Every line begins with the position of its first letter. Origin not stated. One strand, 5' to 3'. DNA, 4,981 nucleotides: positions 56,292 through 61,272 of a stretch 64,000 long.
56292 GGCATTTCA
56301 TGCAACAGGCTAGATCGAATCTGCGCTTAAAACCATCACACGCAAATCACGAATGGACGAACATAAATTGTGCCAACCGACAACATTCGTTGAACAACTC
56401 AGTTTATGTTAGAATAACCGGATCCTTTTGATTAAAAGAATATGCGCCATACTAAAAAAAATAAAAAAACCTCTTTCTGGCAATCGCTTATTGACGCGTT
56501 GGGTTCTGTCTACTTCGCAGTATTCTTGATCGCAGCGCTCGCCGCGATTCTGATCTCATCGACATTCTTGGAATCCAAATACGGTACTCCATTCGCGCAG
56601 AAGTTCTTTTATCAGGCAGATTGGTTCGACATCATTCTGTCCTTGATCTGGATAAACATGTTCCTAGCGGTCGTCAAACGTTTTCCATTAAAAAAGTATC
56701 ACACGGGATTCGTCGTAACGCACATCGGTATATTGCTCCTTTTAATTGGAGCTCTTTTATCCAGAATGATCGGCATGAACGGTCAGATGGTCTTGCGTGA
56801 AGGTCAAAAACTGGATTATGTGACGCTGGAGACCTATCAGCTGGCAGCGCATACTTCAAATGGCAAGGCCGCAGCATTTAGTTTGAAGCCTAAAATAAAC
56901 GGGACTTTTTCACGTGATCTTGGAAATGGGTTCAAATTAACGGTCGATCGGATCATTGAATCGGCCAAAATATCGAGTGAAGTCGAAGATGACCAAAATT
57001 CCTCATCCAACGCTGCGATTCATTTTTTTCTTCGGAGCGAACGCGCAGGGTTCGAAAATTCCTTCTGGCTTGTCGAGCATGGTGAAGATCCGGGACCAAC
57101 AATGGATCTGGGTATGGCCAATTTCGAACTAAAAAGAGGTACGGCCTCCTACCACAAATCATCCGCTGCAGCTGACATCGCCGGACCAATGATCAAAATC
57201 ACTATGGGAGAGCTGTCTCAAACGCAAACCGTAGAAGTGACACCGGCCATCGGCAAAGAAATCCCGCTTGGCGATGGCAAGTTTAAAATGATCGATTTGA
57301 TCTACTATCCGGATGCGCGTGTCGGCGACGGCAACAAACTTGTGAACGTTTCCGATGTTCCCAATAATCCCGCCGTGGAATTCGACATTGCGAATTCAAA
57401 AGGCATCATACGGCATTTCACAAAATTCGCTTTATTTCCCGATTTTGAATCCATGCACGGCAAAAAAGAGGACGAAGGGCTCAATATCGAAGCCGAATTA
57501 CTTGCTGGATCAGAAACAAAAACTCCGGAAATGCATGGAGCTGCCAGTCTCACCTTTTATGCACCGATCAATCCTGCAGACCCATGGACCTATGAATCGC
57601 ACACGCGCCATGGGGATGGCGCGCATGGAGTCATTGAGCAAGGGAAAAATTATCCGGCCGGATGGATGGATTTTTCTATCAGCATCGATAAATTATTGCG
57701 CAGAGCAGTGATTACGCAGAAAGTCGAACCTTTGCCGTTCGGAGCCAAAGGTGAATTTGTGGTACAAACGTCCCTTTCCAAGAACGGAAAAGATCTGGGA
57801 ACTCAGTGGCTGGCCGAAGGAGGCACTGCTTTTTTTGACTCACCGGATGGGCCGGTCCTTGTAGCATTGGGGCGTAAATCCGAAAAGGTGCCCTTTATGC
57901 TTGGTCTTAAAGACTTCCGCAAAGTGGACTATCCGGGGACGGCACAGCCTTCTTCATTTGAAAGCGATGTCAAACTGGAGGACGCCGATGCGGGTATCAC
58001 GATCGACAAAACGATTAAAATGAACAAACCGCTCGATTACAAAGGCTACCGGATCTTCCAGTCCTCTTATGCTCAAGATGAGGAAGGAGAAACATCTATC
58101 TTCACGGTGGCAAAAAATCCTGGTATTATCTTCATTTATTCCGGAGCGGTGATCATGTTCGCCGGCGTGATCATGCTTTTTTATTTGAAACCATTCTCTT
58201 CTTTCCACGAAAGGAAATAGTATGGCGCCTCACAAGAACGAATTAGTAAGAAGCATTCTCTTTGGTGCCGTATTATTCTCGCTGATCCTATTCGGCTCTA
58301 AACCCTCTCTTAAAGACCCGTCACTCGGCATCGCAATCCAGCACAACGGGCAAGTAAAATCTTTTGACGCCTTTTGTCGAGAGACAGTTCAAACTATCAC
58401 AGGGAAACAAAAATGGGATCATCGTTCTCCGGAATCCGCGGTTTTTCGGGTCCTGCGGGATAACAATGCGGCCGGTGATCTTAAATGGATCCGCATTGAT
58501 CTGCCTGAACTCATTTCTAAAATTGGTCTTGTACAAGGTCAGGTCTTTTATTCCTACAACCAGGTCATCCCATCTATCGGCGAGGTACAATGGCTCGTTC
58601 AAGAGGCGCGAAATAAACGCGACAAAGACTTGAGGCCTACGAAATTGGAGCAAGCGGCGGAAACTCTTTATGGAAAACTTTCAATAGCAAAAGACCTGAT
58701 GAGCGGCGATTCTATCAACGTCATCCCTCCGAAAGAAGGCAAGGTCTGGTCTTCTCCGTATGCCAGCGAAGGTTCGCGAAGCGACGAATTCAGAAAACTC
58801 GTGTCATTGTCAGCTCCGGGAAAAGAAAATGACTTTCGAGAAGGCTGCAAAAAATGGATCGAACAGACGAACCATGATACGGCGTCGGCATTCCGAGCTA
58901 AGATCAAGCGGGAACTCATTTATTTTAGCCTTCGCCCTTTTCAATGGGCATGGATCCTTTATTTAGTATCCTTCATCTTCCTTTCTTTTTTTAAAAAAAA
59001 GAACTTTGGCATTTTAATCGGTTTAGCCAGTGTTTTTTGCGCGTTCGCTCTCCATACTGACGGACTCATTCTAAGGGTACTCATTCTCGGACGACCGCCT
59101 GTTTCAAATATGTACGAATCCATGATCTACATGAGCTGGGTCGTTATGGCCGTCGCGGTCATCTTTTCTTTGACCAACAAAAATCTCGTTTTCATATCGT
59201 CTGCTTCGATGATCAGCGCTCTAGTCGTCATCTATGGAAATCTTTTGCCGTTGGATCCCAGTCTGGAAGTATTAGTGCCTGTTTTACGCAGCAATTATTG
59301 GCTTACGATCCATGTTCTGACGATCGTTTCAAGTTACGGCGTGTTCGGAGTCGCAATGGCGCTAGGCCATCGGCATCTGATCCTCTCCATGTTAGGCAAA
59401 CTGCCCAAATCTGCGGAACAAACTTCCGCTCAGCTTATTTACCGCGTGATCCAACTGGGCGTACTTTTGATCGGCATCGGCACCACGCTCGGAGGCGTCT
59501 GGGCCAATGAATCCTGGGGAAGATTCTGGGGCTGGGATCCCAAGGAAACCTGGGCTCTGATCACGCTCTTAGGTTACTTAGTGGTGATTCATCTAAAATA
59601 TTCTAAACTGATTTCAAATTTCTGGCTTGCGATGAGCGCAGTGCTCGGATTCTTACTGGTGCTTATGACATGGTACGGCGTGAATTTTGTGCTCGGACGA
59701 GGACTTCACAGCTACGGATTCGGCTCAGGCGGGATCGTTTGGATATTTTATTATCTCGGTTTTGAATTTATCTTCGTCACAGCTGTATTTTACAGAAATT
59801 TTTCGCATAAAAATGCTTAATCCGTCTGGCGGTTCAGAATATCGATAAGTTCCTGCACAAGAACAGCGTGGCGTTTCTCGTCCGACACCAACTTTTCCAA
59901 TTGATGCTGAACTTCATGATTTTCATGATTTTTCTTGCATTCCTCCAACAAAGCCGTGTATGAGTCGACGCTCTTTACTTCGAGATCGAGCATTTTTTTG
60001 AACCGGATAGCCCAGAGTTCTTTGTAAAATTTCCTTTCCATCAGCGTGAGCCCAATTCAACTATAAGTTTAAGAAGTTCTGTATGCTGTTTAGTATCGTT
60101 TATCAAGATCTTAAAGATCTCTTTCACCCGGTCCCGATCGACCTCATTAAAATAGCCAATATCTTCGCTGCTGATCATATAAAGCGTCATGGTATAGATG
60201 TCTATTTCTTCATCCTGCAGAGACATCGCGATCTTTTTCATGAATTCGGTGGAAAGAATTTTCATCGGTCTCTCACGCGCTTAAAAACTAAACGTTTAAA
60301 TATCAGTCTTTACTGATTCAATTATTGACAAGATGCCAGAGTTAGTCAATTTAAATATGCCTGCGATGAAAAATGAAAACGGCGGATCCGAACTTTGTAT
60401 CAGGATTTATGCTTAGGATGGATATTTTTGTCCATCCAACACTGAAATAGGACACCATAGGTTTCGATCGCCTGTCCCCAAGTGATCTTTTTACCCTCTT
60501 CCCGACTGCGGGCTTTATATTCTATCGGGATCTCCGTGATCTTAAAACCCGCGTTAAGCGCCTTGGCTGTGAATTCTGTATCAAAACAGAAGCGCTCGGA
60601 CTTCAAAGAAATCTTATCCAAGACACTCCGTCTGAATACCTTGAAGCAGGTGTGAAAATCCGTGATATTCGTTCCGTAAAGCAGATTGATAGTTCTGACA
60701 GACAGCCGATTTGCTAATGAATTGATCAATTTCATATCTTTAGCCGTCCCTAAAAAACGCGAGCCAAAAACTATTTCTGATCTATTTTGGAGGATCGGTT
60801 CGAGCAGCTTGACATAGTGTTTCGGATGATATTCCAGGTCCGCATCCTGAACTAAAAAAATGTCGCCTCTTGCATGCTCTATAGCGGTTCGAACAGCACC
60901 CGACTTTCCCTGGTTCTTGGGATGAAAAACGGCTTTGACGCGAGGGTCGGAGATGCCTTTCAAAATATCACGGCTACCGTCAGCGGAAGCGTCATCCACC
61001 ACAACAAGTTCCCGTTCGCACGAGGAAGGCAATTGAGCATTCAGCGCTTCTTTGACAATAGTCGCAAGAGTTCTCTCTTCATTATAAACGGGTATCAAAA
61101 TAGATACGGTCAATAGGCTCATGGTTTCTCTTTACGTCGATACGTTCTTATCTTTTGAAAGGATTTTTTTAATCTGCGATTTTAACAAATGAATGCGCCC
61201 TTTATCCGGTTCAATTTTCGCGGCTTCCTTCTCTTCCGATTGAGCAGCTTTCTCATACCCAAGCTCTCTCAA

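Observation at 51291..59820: Compact porin-cytochrome module (MtoA-like / porin / MtoD-like / ImcH-CymA-like) diverging from ccsBA: candidate extracellular electron transfer conduit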

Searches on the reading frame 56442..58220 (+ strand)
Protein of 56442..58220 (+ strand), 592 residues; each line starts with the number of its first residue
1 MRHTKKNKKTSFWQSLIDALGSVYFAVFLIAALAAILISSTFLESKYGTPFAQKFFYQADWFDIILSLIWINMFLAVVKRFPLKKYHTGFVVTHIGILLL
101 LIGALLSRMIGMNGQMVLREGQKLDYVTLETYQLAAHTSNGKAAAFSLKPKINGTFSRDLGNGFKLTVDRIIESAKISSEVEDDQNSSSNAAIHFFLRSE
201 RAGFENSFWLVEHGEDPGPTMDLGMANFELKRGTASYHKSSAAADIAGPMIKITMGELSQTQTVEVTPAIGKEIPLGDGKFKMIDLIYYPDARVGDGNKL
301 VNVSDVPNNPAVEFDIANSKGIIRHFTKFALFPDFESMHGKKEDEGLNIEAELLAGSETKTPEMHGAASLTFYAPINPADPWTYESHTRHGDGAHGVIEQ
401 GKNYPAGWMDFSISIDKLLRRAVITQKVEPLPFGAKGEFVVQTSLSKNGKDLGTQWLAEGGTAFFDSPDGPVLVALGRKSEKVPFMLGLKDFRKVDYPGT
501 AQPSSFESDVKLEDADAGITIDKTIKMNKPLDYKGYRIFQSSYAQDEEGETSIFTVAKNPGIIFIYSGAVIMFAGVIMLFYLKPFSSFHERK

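Call 3: search_protein_families(library=pfam, proteins=[window:56442-58220:+], max_evalue=0.01)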
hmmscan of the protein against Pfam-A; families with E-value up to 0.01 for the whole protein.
window:56442-58220:+ (592 aa): 1 family
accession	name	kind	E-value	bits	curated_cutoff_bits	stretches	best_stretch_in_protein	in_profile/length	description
PF05140.19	ResB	-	1.7e-27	96.8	24.6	2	474-548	196-270/486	ResB-like family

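Call 4: search_protein_families(library=ncbifam, proteins=[window:56442-58220:+], max_evalue=0.01)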
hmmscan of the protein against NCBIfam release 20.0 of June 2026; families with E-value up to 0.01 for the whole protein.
window:56442-58220:+ (592 aa): 1 family
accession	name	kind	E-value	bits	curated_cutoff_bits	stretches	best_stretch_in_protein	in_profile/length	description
TIGR00353.1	nrfE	subfamily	0.0033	16.3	569.05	1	33-133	380-471/578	heme lyase CcmF/NrfE family subunit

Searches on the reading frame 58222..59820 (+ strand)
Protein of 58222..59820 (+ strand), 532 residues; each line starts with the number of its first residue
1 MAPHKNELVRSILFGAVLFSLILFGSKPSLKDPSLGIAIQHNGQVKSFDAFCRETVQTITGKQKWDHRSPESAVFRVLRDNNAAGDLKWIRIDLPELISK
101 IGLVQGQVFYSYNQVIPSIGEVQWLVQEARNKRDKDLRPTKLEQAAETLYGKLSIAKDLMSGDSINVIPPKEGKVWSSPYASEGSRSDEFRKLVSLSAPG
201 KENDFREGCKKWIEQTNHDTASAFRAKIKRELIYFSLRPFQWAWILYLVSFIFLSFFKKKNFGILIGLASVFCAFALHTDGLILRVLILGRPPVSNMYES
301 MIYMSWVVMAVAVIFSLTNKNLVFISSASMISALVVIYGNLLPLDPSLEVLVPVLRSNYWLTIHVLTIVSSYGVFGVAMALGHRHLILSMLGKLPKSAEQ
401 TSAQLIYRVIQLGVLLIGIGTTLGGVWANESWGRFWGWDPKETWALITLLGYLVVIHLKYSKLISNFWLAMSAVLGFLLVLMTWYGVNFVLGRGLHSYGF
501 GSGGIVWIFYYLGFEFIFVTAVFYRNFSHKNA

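Call 3: search_protein_families(library=pfam, proteins=[window:58222-59820:+], max_evalue=0.01)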
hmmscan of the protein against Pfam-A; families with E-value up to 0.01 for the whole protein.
window:58222-59820:+ (532 aa): 1 family
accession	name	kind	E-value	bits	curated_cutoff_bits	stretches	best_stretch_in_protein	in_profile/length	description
PF01578.25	Cytochrom_C_asm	-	8.3e-32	111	29.9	1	294-491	1-208/212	Cytochrome C assembly protein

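Call 4: search_protein_families(library=ncbifam, proteins=[window:58222-59820:+], max_evalue=0.01)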
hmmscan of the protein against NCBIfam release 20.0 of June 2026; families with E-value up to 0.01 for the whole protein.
window:58222-59820:+ (532 aa): 2 families
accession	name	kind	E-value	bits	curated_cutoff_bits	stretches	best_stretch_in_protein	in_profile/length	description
TIGR03144.1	cytochr_II_ccsB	equivalog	2.7e-47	161.6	187.6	1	271-499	2-252/252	c-type cytochrome biogenesis protein CcsB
TIGR01191.1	ccmC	subfamily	3.8e-05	23.7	186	1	405-478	48-124/184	heme ABC transporter permease CcmC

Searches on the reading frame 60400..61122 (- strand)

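Call 46: search_protein_families(library=pfam, proteins=[window:60400-61122:-], max_evalue=0.001)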
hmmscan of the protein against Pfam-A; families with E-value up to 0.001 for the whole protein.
window:60400-61122:- (240 aa): 2 families
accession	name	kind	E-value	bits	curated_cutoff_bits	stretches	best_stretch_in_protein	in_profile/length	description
PF00535.33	Glycos_transf_2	-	8.4e-36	123.9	23.3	1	7-171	1-167/168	Glycosyl transferase family 2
PF13641.12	Glyco_tranf_2_3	-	1e-09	39.2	27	1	6-196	3-202/230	Glycosyltransferase like family 2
